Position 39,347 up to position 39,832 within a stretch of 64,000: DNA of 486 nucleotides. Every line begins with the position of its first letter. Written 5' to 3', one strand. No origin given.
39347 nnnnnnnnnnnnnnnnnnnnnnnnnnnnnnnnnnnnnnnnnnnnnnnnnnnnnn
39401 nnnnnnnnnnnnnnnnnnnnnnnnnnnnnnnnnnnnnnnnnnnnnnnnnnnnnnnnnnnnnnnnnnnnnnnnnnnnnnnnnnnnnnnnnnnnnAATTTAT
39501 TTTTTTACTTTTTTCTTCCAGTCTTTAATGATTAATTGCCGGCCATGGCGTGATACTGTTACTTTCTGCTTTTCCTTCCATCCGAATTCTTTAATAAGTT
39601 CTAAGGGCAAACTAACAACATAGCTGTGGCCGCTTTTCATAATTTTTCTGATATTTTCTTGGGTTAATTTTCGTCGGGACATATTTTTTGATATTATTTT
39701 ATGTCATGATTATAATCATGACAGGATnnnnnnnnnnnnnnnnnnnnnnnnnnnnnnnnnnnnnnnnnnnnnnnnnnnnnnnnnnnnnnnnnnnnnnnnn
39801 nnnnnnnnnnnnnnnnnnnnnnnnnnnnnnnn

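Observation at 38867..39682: AbrB/MazE-like small DNA-binding protein immediately upstream of a 208-aa protein with a Cys-protease-like motif: candidate toxin-antitoxin or regulated effector pair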

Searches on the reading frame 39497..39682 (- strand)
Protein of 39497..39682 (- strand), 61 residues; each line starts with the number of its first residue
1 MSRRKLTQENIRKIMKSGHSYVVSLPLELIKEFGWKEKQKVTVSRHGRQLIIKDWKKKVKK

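Call 3: search_protein_families(library=pfam, proteins=[window:39497-39682:-], max_evalue=1)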
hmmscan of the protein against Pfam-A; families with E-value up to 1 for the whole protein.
window:39497-39682:- (61 aa): 1 family
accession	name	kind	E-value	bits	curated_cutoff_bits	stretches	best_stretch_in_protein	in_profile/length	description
PF04014.23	MazE_antitoxin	-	8.6e-07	29.3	24.7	1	15-56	2-41/48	Antidote-toxin recognition MazE, bacterial antitoxin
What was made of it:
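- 39497..39682 (-): Gene for a 61-aa AbrB/MazE/SpoVT-type DNA-binding protein. Pfam PF04014 at 29.3 bits, above the 24.7 cutoff (call 3).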

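Call 4: search_protein_families(library=ncbifam, proteins=[window:39497-39682:-], max_evalue=1)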
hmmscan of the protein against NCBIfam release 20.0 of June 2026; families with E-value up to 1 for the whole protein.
window:39497-39682:- (61 aa): 3 families
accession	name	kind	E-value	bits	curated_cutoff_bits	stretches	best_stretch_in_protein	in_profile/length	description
TIGR02609.1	doc_partner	hypoth_equivalog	0.00013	22.3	55.9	1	12-57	1-46/74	putative addiction module antidote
NF047862.1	VapBLeptosp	equivalog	0.014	15.4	100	1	12-60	4-47/76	type II toxin-antitoxin system antitoxin VapB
NF040493.1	TA_anti_VapB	subfamily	0.024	14.8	60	1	13-58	2-44/73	type II toxin-antitoxin system VapB family antitoxin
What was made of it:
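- Weak, sub-threshold resemblance to 'doc_partner' and VapB models (call 4).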

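Call 5: search_protein_families(library=padloc, proteins=[window:39497-39682:-], max_evalue=1)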
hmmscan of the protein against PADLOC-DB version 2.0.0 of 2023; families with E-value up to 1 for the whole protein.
window:39497-39682:- (61 aa): 0 families

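Call 16: find_homologous_proteins(query=window:39497-39682:-)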
Query window:39497-39682:- (61 aa): 5 proteins with E <= 0.001 among 5 candidates.
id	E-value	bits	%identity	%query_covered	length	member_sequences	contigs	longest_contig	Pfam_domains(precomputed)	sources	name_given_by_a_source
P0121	3.3e-31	123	100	100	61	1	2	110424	PF04014.24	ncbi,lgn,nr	ncbi:MAG: AbrB/MazE/SpoVT family DNA-binding domain-containing protein [Patescibacteria group bacter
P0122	1.9e-25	105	91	95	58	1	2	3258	PF04014.24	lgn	-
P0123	6.7e-17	78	70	93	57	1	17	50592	-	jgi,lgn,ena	-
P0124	2.3e-16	76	60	93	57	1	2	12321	PF04014.24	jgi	-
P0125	2.7e-11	60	53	95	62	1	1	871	PF04014.24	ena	-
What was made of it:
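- On AbrB/MazE/SpoVT swapped-hairpin DNA-binding domain: NCBI's name agrees (call 16).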

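Call 17: find_encoding_contigs(protein=P0123, flank=4000, max_places=4)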
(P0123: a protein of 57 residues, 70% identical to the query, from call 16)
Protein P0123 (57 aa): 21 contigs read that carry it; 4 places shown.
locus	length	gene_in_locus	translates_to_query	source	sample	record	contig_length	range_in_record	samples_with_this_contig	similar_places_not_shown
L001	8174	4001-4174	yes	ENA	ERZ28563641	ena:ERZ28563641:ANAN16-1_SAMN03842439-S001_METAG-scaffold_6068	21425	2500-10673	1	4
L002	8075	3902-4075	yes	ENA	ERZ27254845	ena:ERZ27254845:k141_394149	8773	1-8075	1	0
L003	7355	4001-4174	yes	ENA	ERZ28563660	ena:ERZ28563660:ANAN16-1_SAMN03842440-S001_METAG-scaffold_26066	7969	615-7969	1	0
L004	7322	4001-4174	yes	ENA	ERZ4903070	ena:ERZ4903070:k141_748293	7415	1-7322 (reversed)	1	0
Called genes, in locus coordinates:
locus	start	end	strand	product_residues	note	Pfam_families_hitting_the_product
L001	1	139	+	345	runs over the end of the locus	PF00022:Actin, PF06723:MreB_Mbl, PF00012:HSP70, PF11104:PilM_2 (faint), PF14450:FtsA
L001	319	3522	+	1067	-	PF20473:MmeI_Mtase (weak), PF07669:Eco57I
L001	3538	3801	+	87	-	-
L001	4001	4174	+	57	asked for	-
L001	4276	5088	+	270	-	PF04085:MreC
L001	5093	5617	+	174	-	-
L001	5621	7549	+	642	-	PF03717:PBP_dimer, PF00905:Transpeptidase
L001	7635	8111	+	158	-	PF03449:GreA_GreB_N, PF01272:GreA_GreB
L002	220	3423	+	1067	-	PF20473:MmeI_Mtase (weak), PF07669:Eco57I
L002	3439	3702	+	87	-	-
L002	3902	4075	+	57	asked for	-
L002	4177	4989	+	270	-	PF04085:MreC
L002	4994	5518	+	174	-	-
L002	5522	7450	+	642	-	PF03717:PBP_dimer, PF00905:Transpeptidase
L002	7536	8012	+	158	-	PF03449:GreA_GreB_N, PF01272:GreA_GreB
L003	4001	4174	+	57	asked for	-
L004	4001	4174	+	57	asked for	-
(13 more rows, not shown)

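Call 18: find_encoding_contigs(protein=P0124, flank=4000, max_places=3)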
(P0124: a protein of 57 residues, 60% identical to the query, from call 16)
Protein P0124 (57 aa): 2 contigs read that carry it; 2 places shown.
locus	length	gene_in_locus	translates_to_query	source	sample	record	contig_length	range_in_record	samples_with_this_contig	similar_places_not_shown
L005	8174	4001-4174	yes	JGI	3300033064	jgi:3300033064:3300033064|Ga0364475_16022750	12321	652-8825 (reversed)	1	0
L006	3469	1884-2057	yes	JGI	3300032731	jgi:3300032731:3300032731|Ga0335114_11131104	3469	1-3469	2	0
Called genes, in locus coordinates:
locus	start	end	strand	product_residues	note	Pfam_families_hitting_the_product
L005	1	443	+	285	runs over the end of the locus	PF02498:Bro-N (weak)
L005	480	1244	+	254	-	PF12705:PDDEXK_1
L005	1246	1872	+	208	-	PF03575:Peptidase_S51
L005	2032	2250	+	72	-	-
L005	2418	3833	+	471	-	PF00491:Arginase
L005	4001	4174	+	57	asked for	PF04014:MazE_antitoxin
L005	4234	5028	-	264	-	PF00160:Pro_isomerase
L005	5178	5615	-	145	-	-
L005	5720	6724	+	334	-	PF04055:Radical_SAM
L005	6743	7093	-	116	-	-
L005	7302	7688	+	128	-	-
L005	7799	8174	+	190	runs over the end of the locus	PF00210:Ferritin, PF02915:Rubrerythrin, PF23458:DUF7130 (weak), PF21349:RUBY_RBDX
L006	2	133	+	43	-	?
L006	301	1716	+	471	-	PF00491:Arginase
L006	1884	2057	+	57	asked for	PF04014:MazE_antitoxin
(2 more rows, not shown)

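Call 19: find_encoding_contigs(protein=P0122, flank=4000, max_places=3)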
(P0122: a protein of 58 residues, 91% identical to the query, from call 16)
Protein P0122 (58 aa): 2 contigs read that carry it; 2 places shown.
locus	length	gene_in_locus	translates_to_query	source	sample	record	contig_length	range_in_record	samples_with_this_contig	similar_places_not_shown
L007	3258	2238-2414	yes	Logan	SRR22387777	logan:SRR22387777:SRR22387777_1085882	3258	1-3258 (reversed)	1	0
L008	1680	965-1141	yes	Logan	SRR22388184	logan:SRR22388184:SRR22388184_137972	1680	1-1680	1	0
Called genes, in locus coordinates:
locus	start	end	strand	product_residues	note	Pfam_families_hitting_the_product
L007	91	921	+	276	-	PF12686:DUF3800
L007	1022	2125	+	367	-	PF03235:GmrSD_N, PF01844:HNH, PF14279:HNH_5 (weak)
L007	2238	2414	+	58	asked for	PF04014:MazE_antitoxin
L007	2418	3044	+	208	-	-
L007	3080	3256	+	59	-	?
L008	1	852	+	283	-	?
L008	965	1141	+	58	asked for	PF04014:MazE_antitoxin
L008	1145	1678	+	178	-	?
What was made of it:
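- L007 and L001 carry restriction genes next to it (calls 17, 19).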

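Call 33: search_solved_structures(query=window:39497-39682:-, max_evalue=1, show_alignments=1)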
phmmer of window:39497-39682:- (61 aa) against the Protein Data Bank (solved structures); distinct sequences matched with E-value up to 1: 2.
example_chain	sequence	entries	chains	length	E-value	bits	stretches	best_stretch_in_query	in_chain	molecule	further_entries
3r08_E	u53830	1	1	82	0.56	14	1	9-56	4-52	T-cell surface glycoprotein CD3 epsilon chain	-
6wgd_A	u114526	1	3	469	0.77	13.6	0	9-60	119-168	6-phospho-beta-glucosidase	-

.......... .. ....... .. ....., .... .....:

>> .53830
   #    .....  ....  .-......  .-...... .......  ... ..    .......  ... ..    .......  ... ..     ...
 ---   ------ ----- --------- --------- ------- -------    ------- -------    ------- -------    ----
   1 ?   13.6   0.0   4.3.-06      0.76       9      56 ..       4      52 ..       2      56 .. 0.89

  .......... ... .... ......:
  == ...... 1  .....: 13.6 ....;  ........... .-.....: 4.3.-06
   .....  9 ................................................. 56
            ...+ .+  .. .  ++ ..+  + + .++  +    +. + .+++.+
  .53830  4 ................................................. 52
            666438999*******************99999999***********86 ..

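Call 38: find_related_loci(query=A3, collection=metagenome_contigs, flank=2500)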
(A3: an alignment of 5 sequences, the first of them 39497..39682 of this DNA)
Query A3 (61 aa) in metagenome_contigs; peptide patterns used: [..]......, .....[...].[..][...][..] (x = any residue, [..] = any of these).
600 stretches matched a pattern (row limit reached: there are more); 149 encode a relative of the query (tblastn E <= 1e-3); the best 80 are kept; 80 distinct loci.
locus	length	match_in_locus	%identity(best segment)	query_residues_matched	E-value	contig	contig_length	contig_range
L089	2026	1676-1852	58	1-57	5e-19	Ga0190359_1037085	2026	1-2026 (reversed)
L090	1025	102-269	57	1-56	2e-18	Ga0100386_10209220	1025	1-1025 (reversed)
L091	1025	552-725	48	1-58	9e-18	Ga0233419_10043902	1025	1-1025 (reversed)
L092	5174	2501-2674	53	1-57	3e-17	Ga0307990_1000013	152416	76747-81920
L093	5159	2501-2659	55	4-56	1e-16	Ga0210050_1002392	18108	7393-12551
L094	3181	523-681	55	4-56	1e-16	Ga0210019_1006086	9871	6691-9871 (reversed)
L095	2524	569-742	59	1-57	1e-16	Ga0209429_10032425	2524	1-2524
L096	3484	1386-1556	49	1-57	4e-16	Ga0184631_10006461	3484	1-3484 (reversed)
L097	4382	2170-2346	53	1-58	9e-16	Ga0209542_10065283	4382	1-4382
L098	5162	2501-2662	57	7-58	2e-15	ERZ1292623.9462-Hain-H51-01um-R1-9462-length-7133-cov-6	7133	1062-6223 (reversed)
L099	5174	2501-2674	52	1-57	2e-15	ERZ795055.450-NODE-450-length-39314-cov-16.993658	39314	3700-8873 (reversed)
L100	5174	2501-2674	52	1-56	2e-15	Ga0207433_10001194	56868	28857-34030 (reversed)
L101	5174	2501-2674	52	1-57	2e-15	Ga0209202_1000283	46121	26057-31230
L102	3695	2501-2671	47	1-57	4e-15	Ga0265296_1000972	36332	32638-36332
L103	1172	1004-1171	54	1-55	3e-15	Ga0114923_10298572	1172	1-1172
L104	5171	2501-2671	54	1-56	4e-15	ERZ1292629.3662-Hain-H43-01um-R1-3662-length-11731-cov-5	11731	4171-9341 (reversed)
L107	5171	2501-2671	47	1-57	1e-14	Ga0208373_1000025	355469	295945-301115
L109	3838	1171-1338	52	1-55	9e-15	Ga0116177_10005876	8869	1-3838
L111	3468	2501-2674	55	1-57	1e-14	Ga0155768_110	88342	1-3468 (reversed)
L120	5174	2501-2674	52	1-57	6e-14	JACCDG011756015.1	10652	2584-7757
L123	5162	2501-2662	61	4-57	9e-14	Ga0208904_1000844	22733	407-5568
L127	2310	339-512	48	1-57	2e-13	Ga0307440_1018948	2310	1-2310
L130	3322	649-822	52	1-57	2e-13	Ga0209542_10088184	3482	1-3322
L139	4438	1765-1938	53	1-57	6e-13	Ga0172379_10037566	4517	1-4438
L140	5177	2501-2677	49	1-56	1e-12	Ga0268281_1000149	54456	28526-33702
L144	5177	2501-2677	47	1-58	2e-12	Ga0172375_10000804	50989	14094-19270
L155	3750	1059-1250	48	1-58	5e-12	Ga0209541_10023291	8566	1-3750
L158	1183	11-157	53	12-58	7e-12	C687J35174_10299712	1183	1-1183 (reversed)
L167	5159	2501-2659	40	4-55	2e-11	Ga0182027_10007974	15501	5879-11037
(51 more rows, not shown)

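Call 43: search_protein_families(library=pfam, alignment_id=A4, max_evalue=0.001)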
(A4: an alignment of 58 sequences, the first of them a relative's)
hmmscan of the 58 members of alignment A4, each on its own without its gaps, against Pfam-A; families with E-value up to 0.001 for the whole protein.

A. member 1, L092:2707-2940:+ (77 aa): 0 families

B. families by the number of members that match (of 58 scanned): 60 families (the first 25 are shown)
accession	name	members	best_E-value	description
PF01555.25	N6_N4_Mtase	2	1.4e-56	DNA methylase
PF10544.15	T5orf172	2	6.5e-15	T5orf172 domain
PF15919.11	HicB_lk_antitox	2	4e-11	HicB_like antitoxin of bacterial toxin-antitoxin system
PF21748.3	UPF0150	2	1.2e-05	UPF0150-like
PF02384.22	N6_Mtase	1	1.4e-114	N-6 DNA Methylase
PF06044.18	DpnI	1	7.4e-83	Dam-replacing family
PF00144.29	Beta-lactamase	1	2e-62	Beta-lactamase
PF04616.20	Glyco_hydro_43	1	7.8e-50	Glycosyl hydrolases family 43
PF14022.11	DUF4238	1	5.7e-40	Protein of unknown function (DUF4238)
PF09573.16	RE_TaqI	1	5.9e-37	TaqI restriction endonuclease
PF00343.26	Phosphorylase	1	9.7e-37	Carbohydrate phosphorylase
PF17726.7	DpnI_C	1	1.1e-32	Dam-replacing HTH domain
PF12161.14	HsdM_N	1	7.6e-26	HsdM N-terminal domain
PF00239.26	Resolvase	1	1.8e-23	Resolvase, N terminal domain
PF03129.25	HGTP_anticodon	1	3e-22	Anticodon binding domain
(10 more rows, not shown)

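Call 44: search_protein_families(library=pfam, proteins=[L092:2707-2940:+, L093:2702-4375:+, L095:774-1055:+, L098:2683-2964:+, L099:2686-4149:+, L102:2692-3252:+, L104:2709-3317:+, L107:2685-3089:+, L109:1367-2161:+, L111:2680-2994:+], max_evalue=0.01)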
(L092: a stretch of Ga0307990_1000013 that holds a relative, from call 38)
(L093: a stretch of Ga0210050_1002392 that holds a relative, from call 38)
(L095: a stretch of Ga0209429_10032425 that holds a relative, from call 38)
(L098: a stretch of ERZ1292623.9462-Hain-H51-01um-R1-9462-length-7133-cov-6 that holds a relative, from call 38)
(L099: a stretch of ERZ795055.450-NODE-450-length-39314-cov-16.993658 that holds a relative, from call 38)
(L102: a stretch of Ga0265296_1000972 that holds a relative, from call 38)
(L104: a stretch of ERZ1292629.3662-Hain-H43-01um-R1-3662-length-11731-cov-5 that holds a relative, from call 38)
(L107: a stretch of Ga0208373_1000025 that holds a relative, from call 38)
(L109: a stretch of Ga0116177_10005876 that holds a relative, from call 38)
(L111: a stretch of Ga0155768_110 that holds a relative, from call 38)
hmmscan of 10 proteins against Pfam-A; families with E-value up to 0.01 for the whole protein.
L092:2707-2940:+ (77 aa): 0 families

L093:2702-4375:+ (557 aa): 10 families
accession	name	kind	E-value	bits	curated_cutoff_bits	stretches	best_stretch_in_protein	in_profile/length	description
PF13181.12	TPR_8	-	3.3e-08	33.5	25.7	1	478-504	5-31/34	Tetratricopeptide repeat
PF07719.23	TPR_2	-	4.8e-08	33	27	1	477-503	4-30/34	Tetratricopeptide repeat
PF00515.34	TPR_1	-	7.6e-08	32.3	27.8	1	478-502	5-29/34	Tetratricopeptide repeat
PF13424.12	TPR_12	-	1.3e-06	28.9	30.1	1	443-502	6-73/77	Tetratricopeptide repeat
PF13231.12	PMT_2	-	2.5e-06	28.2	26.1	1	91-229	11-146/160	Dolichyl-phosphate-mannose-protein mannosyltransferase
PF13374.12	TPR_10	-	7e-06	26.3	27.5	0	478-501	6-29/42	Tetratricopeptide repeat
PF08409.16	TMTC_DUF1736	-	1e-05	25.8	27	1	261-316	8-64/75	Protein O-mannosyl-transferase TMTC, DUF1736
PF14559.12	TPR_19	-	1.8e-05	25.4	25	0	485-532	2-49/68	Tetratricopeptide repeat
PF13431.12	TPR_17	-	0.00015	22.2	24.4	0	428-460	1-33/34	Tetratricopeptide repeat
PF13432.12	TPR_16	-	0.00021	22.1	32.7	1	480-535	3-58/65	Tetratricopeptide repeat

L095:774-1055:+ (93 aa): 1 family
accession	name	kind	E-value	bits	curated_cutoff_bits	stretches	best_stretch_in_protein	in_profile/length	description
PF11950.13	DUF3467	-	0.0014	19.1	25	1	44-71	64-91/92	Protein of unknown function (DUF3467)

L098:2683-2964:+ (93 aa): 2 families
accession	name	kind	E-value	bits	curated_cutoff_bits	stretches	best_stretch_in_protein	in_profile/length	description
PF15919.11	HicB_lk_antitox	-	4e-11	43.6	27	1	13-63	3-54/123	HicB_like antitoxin of bacterial toxin-antitoxin system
PF21748.3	UPF0150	-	1.2e-05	25.6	27.3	1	18-53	16-51/64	UPF0150-like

L099:2686-4149:+ (487 aa): 0 families

L102:2692-3252:+ (186 aa): 0 families

L104:2709-3317:+ (202 aa): 1 family
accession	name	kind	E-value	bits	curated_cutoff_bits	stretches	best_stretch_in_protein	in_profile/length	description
PF02698.23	DUF218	-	1.9e-19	70.4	27.6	1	35-167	1-114/133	DUF218 domain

L107:2685-3089:+ (134 aa): 3 families
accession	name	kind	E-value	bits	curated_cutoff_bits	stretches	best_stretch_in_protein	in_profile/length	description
PF01844.29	HNH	-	6.2e-09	36.3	21.4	1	110-130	24-44/47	HNH endonuclease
PF14279.12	HNH_5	-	5e-06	26.8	27.5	1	112-130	25-43/56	HNH endonuclease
PF13395.12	HNH_4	-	0.0045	17.4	22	0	66-84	9-28/54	HNH endonuclease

L109:1367-2161:+ (264 aa): 0 families

L111:2680-2994:+ (104 aa): 0 families

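Call 45: search_protein_families(library=pfam, proteins=[L120:2680-3282:+, L123:2649-3263:+, L127:517-786:+, L130:856-1191:+, L139:1929-2741:+, L140:2685-4037:+, L144:2740-3354:+, L155:1267-2589:+, L158:190-444:+, L167:2705-3295:+], max_evalue=0.01)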
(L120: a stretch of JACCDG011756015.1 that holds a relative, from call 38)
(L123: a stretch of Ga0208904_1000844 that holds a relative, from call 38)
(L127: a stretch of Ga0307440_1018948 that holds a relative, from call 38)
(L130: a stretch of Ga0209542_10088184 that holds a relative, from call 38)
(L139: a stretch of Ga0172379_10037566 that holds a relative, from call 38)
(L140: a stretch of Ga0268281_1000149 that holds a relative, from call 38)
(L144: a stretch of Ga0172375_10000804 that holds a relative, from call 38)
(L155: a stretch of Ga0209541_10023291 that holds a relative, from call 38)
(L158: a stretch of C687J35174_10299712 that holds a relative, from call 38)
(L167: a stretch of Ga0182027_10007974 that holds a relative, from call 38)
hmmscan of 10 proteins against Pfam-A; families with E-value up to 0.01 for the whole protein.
L120:2680-3282:+ (200 aa): 2 families
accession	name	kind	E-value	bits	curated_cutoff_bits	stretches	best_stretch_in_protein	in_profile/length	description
PF10544.15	T5orf172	-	6.5e-15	55.9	20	1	4-90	2-100/101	T5orf172 domain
PF13455.12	MUG113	-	3.5e-14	53.6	22.3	1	18-90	2-73/73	Meiotically up-regulated gene 113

L123:2649-3263:+ (204 aa): 4 families
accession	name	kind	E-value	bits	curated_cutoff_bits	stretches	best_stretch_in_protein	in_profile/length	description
PF00583.31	Acetyltransf_1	-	8.5e-09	36.2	20.7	1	84-168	32-116/116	Acetyltransferase (GNAT) family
PF13420.13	Acetyltransf_4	-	4.2e-05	24.1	24.3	1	39-170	11-136/155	Acetyltransferase (GNAT) domain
PF13508.13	Acetyltransf_7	-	0.00015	22.5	27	1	91-169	9-83/84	Acetyltransferase (GNAT) domain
PF13673.13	Acetyltransf_10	-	0.001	19.5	23.6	1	64-171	12-110/128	Acetyltransferase (GNAT) domain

L127:517-786:+ (89 aa): 0 families

L130:856-1191:+ (111 aa): 0 families

L139:1929-2741:+ (270 aa): 3 families
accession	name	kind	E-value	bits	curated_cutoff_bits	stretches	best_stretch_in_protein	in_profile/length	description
PF06044.18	DpnI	-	7.4e-83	277.1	26.7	1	15-194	1-182/183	Dam-replacing family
PF17726.7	DpnI_C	-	1.1e-32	112.4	23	1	200-267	2-69/70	Dam-replacing HTH domain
PF07191.17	Zn_ribbon_6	-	0.00019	21.8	25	1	44-82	28-62/67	Double zinc ribbon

L140:2685-4037:+ (450 aa): 2 families
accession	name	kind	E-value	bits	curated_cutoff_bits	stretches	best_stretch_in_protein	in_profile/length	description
PF03129.25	HGTP_anticodon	-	3e-22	79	21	1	357-446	1-92/94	Anticodon binding domain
PF00587.30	tRNA-synt_2b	-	6.1e-11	43.1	29.3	1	162-333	9-175/179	tRNA synthetase class II core domain (G, H, P, S and T)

L144:2740-3354:+ (204 aa): 0 families

L155:1267-2589:+ (440 aa): 0 families

L158:190-444:+ (84 aa): 2 families
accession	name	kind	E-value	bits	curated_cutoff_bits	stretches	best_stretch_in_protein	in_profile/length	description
PF15919.11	HicB_lk_antitox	-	7e-11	42.8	27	1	17-70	2-55/123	HicB_like antitoxin of bacterial toxin-antitoxin system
PF21748.3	UPF0150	-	0.00017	21.9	27.3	1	23-56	15-49/64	UPF0150-like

L167:2705-3295:+ (196 aa): 0 families
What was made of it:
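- Closest known: Controller. Same: Some relatives precede DpnI, TaqI-like or HNH nucleases (calls 43-45).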

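Call 54: search_protein_families(library=padloc, alignment_id=A4, max_evalue=0.00001)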
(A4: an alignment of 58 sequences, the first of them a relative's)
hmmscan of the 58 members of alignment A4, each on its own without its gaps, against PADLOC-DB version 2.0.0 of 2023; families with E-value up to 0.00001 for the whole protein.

A. member 1, L092:2707-2940:+ (77 aa): 0 families

B. families by the number of members that match (of 58 scanned): 171 families (the first 25 are shown)
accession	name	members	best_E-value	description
PDLC04134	mad2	3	7.1e-54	mads_2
PDLC03351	MTase_II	2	1.4e-98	Type II methyltransferase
PDLC03371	MTase_II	2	8.2e-96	Type II methyltransferase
PDLC03216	MTase_II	2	4.4e-71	Type II methyltransferase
PDLC03738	oMTase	2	7.1e-68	orphan methyltransferase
PDLC03299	MTase_II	2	3.6e-45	Type II methyltransferase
PDLC03376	MTase_II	2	1.9e-39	Type II methyltransferase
PDLC03387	MTase_II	2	2.1e-34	Type II methyltransferase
PDLC03353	MTase_II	2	3.1e-32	Type II methyltransferase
PDLC03279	MTase_II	2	1.4e-31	Type II methyltransferase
PDLC03320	MTase_II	2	3e-30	Type II methyltransferase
PDLC03265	MTase_II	2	6.5e-29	Type II methyltransferase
PDLC03350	MTase_II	2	2.5e-26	Type II methyltransferase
PDLC03339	MTase_II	2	1.7e-25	Type II methyltransferase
PDLC03300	MTase_II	2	4.9e-24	Type II methyltransferase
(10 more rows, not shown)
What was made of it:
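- Relatives of the small gene often precede restriction or defence-type genes: DpnI, TaqI, HNH, DNA methylases, Abi_C, AAA_21, T5orf172 and DUF4238 (calls 43-45, 54). Defence-type partners are a minority, methylases 2-3 of 58 (call 54).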

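Call 56: search_protein_families(library=pfam, proteins=[L007:3080-3256:+, L007:1022-2125:+], max_evalue=0.01)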
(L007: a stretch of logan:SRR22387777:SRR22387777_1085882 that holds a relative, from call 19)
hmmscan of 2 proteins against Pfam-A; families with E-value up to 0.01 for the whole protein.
L007:3080-3256:+ (59 aa): 0 families

L007:1022-2125:+ (367 aa): 4 families
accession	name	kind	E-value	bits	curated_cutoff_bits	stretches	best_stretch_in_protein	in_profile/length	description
PF03235.19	GmrSD_N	-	5e-16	59.8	33.2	1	34-158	13-198/199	GmrSD restriction endonuclease, N-terminal domain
PF01844.29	HNH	-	1.2e-13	51.4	21.4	1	322-364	1-44/47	HNH endonuclease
PF14279.12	HNH_5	-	4.2e-08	33.4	27.5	1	322-364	1-43/56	HNH endonuclease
PF02945.21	Endonuclease_7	-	0.00012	22.4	23.6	1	305-363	9-62/82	Recombination endonuclease VII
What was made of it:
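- In L007 the pair lies beside defence-type genes, GmrSD/HNH and DUF3800 (calls 19, 56).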
